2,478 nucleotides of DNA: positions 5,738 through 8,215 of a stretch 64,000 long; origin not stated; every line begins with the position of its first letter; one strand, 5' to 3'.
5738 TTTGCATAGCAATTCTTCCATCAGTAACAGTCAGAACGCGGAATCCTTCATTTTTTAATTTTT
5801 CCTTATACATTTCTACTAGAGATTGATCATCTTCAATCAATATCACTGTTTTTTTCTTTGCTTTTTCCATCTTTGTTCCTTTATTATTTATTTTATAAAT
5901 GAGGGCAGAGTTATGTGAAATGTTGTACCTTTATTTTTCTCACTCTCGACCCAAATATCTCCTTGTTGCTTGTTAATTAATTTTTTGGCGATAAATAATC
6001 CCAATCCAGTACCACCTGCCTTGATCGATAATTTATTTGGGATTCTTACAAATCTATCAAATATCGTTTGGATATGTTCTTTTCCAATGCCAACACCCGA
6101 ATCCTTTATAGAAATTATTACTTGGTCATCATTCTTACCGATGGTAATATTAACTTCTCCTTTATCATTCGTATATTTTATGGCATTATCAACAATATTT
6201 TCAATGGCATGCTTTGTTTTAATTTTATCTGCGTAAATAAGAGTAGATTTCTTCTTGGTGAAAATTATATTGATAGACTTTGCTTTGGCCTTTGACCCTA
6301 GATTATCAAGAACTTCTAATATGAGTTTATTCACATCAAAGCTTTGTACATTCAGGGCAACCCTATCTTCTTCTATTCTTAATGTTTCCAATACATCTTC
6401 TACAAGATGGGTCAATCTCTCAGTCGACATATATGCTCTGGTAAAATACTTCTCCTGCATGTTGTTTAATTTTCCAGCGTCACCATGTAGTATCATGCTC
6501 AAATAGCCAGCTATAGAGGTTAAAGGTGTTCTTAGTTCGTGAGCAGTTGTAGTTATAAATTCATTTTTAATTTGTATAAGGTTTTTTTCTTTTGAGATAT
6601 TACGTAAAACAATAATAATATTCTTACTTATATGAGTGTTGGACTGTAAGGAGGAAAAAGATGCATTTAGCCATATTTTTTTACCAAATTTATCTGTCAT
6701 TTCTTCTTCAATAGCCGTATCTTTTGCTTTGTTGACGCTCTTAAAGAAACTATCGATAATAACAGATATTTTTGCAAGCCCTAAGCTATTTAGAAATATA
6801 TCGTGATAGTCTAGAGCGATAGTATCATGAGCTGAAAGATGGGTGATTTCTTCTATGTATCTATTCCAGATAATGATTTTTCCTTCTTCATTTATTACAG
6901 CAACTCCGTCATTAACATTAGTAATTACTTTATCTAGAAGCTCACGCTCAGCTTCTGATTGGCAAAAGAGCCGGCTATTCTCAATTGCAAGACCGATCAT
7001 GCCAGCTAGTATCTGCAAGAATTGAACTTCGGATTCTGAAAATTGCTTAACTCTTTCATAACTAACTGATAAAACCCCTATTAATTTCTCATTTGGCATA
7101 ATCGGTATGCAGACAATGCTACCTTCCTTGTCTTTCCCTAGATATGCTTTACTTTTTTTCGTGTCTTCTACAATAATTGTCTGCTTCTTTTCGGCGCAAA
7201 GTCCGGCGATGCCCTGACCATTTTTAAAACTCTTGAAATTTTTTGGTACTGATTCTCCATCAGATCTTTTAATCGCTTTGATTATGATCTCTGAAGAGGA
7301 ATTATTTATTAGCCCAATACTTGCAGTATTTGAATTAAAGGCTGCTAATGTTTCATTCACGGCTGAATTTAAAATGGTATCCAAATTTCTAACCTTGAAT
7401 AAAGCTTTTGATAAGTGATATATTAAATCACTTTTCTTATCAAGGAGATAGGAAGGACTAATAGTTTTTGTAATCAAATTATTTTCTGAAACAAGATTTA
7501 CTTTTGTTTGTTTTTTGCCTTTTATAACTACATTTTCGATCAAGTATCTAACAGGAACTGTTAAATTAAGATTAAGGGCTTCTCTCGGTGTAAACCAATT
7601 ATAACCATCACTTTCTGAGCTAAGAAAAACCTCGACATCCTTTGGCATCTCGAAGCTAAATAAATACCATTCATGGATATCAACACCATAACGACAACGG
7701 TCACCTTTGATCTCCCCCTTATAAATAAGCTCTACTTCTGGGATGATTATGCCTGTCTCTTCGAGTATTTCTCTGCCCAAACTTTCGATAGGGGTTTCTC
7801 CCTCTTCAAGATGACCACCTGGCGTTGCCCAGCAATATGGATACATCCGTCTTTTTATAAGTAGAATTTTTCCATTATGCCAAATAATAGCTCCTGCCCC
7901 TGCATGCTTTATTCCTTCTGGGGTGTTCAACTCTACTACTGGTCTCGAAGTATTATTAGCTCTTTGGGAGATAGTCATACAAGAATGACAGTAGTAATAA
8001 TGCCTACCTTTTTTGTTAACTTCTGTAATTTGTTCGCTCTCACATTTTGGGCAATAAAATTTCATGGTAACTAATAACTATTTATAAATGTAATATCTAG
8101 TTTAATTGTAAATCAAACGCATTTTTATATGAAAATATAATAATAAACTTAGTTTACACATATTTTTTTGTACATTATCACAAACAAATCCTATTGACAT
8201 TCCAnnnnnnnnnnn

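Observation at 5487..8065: Sensor kinase with fused N-terminal zinc ribbon and Nudix hydrolase domain (Zn-ribbon–Nudix–GAF–PAS–HisKA–HATPase) plus cognate receiver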

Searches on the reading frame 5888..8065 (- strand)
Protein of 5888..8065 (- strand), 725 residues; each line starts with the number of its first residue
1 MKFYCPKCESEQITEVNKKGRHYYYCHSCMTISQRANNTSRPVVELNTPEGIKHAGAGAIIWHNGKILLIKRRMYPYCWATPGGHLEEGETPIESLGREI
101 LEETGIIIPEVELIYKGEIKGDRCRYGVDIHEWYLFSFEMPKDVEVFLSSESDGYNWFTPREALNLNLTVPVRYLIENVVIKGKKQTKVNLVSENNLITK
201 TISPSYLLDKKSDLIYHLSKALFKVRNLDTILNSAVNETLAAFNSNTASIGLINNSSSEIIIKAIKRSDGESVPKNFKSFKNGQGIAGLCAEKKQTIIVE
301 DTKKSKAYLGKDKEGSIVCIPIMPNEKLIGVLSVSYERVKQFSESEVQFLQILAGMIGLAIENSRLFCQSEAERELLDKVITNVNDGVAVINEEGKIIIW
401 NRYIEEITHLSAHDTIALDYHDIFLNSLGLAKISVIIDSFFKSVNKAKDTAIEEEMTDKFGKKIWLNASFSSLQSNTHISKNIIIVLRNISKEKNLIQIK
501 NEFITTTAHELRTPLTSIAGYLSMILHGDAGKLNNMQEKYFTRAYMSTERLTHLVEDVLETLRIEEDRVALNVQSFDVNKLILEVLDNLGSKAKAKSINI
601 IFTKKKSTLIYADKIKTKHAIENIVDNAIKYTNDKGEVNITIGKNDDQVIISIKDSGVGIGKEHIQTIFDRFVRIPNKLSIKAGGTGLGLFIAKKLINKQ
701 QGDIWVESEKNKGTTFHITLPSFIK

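Call 3: search_protein_families(library=pfam, proteins=[window:5888-8065:-], max_evalue=0.01)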
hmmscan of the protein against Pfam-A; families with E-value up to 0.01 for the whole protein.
window:5888-8065:- (725 aa): 10 families
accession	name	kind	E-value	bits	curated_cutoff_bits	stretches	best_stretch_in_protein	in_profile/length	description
PF02518.31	HATPase_c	-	6.1e-29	101.1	26.4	1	613-721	2-108/111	Histidine kinase-, DNA gyrase B-, and HSP90-like ATPase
PF00293.34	NUDIX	-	6.8e-17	62.2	21.1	1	54-172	3-127/134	NUDIX domain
PF00512.31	HisKA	-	4.9e-16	59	26.9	1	500-566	2-65/66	His Kinase A (phospho-acceptor) domain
PF13185.12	GAF_2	-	6.6e-16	59.2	28.6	1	226-362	2-136/136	GAF domain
PF01590.32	GAF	-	9.9e-12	46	22.4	1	227-361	1-133/133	GAF domain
PF13492.12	GAF_3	-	3.3e-10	40.9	27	1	227-363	1-129/129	GAF domain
PF13426.13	PAS_9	-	2.2e-08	34.7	27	1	385-491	1-102/103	PAS domain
PF00989.32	PAS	-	8.1e-05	23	22.6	1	376-421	2-47/113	PAS fold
PF14815.12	NUDIX_4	-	0.0021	18.3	35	1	59-177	4-112/113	NUDIX domain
PF13581.12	HATPase_c_2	-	0.0023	18.4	27.4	1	618-699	33-111/127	Histidine kinase-like ATPase domain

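Call 4: search_protein_families(library=ncbifam, proteins=[window:5888-8065:-], max_evalue=0.01)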
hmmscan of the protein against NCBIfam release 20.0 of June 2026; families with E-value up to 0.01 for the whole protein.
window:5888-8065:- (725 aa): 109 families (the best 25 are shown)
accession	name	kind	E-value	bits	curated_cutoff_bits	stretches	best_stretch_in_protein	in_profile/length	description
NF046044.1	PnpS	equivalog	9.3e-73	245.5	400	1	351-721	31-390/390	two-component system histidine kinase PnpS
NF033092.0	HK_WalK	equivalog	7.7e-70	236.1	725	1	369-721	252-593/594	cell wall metabolism sensor histidine kinase WalK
TIGR02966.1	phoR_proteo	equivalog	1.9e-60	204.6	334.2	1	373-719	4-332/333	phosphate regulon sensor histidine kinase PhoR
TIGR02956.1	TMAO_torS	equivalog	2.2e-48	165.1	676.5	1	498-721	462-681/967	TMAO reductase system sensor histidine kinase/response regulator TorS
NF047874.1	MASE3_PAS_HK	subfamily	9.5e-48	163.4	560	1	371-722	261-625/655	MASE3 domain-containing sensor histidine kinase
NF033093.1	HK_VicK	exception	5.3e-47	160.5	680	1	371-721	90-434/448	cell wall metabolism sensor histidine kinase VicK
NF041735.1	hist_kin_RppB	equivalog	2.5e-46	158.4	400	1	501-721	217-438/438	two-component system sensor histidine kinase RppB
NF008468.0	PRK11360.1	equivalog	4.1e-46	157.6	646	1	369-722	262-608/616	two-component system sensor histidine kinase AtoS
NF033091.0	HK_VanS_ACDEFG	equivalog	2.4e-44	151.6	400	1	437-721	18-293/293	vancomycin resistance histidine kinase VanS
NF053855.1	HisKinPhoRBctds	equivalog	8.2e-44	150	500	1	372-720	242-581/583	two-component system sensor histidine kinase PhoR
NF006800.0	PRK09303.1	equivalog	4.5e-42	144.3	342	1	474-723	125-378/383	histidine kinase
NF008302.0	PRK11091.1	equivalog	6.1e-40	137.1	838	1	373-721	153-504/779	aerobic respiration two-component sensor histidine kinase ArcB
NF038297.2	hybrid_HK_HrmK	equivalog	1.5e-39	136.2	725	1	496-721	231-456/607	hybrid histidine kinase/response regulator HrmK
NF040691.1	MtrAB_MtrB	equivalog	1.8e-38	132.8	450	1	488-722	259-492/507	MtrAB system histidine kinase MtrB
NF008235.0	PRK11006.1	equivalog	2.3e-38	132.2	390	1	480-722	184-423/431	phosphate regulon sensor histidine kinase PhoR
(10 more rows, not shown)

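Call 8: find_homologous_proteins(query=window:5888-8065:-, max_evalue=1e-10)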
Query window:5888-8065:- (725 aa): 145 proteins with E <= 1e-10 among 8000 candidates; the best 120 are listed.
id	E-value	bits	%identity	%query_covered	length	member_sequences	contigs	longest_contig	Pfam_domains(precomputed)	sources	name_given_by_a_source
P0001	5.0e-169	582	43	58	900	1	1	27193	PF13188.14,PF13185.13,PF06018.21,PF01590.33,PF02518.32,PF00293.35,PF13492.13,PF00512.32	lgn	-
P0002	1.5e-45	174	27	69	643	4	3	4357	PF13188.14,PF13185.13,PF12860.14,PF01590.33,PF08448.17,PF02518.32,PF13492.13,PF00512.32,PF00989.32,PF00072.31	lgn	-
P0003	5.4e-45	172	28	56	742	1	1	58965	PF13426.14,PF01590.33,PF08448.17,PF02518.32,PF00512.32,PF00989.32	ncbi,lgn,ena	-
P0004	1.2e-43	168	33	31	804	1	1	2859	PF13185.13,PF01590.33,PF02518.32,PF13492.13,PF00512.32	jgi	-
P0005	2.2e-42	164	23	68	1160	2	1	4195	PF13185.13,PF01590.33,PF02518.32,PF13492.13,PF00512.32,PF00072.31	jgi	-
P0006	7.3e-42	162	27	61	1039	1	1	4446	PF13426.14,PF13188.14,PF13185.13,PF05227.20,PF00512.32,PF13596.13,PF08447.19,PF01590.33,PF08448.17,PF02518.32,PF00989.32,PF14598.13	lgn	-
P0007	2.5e-41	160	28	54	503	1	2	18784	PF13426.14,PF08448.17,PF02518.32,PF00512.32,PF00989.32,PF00072.31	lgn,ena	-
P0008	2.3e-38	150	30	31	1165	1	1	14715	PF13426.14,PF15714.12,PF13188.14,PF13185.13,PF01590.33,PF08448.17,PF02518.32,PF13492.13,PF00512.32,PF00989.32,PF00072.31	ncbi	-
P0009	4.6e-35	139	35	32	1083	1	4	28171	PF13426.14,PF13188.14,PF13185.13,PF24820.2,PF13492.13,PF00512.32,PF08447.19,PF01590.33,PF08448.17,PF02518.32,PF00989.32,PF14598.13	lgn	-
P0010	1.8e-34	137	29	49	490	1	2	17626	PF13188.14,PF12860.14,PF02518.32,PF00512.32,PF00989.32,PF00072.31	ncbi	-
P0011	4.5e-34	136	25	57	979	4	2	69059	PF00672.31,PF17201.11,PF13185.13,PF02743.25,PF01590.33,PF02518.32,PF13492.13,PF00512.32,PF11849.15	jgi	jgi:signal transduction histidine kinase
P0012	2.5e-31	127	32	30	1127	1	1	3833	PF13185.13,PF01590.33,PF13424.13,PF02518.32,PF00512.32,PF00072.31,PF13374.13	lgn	-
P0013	1.5e-30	124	28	46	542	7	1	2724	PF08447.19,PF13426.14,PF13188.14,PF08448.17,PF02518.32,PF00512.32,PF00989.32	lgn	-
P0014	1.8e-30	124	27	46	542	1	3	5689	PF08447.19,PF13426.14,PF13188.14,PF08448.17,PF02518.32,PF00512.32,PF00989.32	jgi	-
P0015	6.6e-30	122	25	61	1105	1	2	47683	PF08447.19,PF13426.14,PF13188.14,PF13185.13,PF01590.33,PF08448.17,PF02518.32,PF00512.32,PF00989.32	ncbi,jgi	jgi:PAS domain S-box-containing protein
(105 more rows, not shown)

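Call 11: find_encoding_contigs(protein=P0001, flank=10000, max_places=4)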
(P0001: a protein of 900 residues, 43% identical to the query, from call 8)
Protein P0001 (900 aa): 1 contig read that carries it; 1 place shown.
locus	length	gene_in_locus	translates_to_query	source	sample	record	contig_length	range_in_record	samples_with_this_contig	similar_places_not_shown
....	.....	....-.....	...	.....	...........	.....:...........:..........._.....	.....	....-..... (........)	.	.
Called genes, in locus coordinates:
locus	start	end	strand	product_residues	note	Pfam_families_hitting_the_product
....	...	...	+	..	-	-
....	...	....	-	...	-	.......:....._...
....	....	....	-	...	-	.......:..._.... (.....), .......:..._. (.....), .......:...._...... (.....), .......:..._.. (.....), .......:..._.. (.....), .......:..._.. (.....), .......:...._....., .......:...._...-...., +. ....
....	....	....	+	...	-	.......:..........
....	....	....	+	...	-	-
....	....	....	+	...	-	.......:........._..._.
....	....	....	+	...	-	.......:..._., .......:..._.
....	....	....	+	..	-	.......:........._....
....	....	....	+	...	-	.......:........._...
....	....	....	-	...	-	-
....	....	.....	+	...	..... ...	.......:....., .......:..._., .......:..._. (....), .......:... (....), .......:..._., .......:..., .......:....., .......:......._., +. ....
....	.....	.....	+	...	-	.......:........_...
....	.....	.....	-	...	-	-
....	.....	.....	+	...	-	-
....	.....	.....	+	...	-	-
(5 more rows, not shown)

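Call 75: list_cluster_members(proteins=[window:5888-8065:-, window:5487-5870:-, window:9397-9738:-, window:5046-5462:+, P0286, window:3925-4806:-, window:11943-14765:+])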
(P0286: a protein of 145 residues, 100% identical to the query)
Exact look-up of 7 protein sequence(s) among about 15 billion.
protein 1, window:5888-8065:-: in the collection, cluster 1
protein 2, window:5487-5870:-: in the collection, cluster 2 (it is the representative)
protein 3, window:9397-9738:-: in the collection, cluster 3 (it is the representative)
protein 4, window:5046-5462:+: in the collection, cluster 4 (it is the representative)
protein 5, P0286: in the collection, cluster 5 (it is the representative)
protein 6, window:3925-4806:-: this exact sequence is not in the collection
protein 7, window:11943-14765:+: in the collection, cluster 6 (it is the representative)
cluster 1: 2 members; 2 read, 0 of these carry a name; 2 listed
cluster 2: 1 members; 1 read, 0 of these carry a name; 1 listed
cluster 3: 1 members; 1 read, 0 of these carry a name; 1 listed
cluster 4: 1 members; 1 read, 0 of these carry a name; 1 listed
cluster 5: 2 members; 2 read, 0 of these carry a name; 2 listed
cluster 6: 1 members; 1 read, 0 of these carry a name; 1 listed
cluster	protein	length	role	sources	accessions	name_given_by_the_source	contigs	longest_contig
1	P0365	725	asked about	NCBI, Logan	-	-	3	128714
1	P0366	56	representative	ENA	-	-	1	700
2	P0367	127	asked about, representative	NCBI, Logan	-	-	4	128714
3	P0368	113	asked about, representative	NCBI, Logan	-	-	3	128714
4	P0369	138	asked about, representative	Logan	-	-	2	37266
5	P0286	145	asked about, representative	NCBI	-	-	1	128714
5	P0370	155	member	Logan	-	-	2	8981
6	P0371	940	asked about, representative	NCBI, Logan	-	-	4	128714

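Call 88: predict_structure(alignment_id=A6)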
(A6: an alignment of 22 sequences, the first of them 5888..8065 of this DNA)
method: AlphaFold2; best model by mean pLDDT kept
length: 725 residues; sequences in the alignment: 22
mean_pLDDT: 80.7   pTM: 0.43
mean pLDDT of the five models: 80.7, 80.1, 79.4, 77.5, 76.0
residues with pLDDT >= 90: 146; 70-90: 473; 50-70: 85; < 50: 21
segments of 3 or more residues with pLDDT < 50: 187-206
pLDDT, mean of each block of 10 residues (from residue 1): 79 81 85 79 72 87 93 88 83 83 75 85 79 89 73 91 91 88 59 36 46 61 70 80 81 83 82 66 84 90 81 80 88 87 77 86 79 76 81 81 82 68 63 70 67 79 84 70 86 83 79 88 89 90 87 83 79 91 91 87 85 93 90 87 88 91 85 76 74 90 90 92 74
secondary structure, 60 per line:
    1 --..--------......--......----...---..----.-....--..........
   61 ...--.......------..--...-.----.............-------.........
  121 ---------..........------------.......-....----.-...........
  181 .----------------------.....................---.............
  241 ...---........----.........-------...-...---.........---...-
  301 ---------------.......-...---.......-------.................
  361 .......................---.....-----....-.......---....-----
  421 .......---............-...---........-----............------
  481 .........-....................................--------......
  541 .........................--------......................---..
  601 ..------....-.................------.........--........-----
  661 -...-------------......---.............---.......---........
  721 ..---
elements in order (helices of 4 or more, strands of 3 or more residues): E13-18 E21-26 E31-33 E45-48 E51-63 E66-72 E83-85 H92-104 E112-120 E130-139 E152-158 H160-163 H170-181 H204-224 H228-243 E247-254 E259-267 E279-281 H285-293 E297-299 E316-322 E330-336 H344-383 E387-391 E397-400 H402-408 H412-415 H421-427 H431-442 E450-457 E463-474 E481-489 H491-526 H535-565 E574-577 H578-595 E599-602 E609-612 H614-630 E637-645 E648-655 H678-683 H687-699 E703-709 E713-722

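Call 89: search_protein_families(library=padloc, proteins=[window:5888-8065:-], max_evalue=0.001)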
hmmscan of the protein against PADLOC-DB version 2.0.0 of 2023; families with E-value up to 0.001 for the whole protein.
window:5888-8065:- (725 aa): 3 families
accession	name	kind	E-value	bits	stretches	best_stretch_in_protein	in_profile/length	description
PDLC04647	PDC-M43B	-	1.1e-14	52.3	1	563-711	175-322/347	-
PDLC04899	PDC-S07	-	2.4e-11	41.4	1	57-122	10-78/135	-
PDLC04649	PDC-M43B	-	1.2e-05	22.5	1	581-703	191-315/345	-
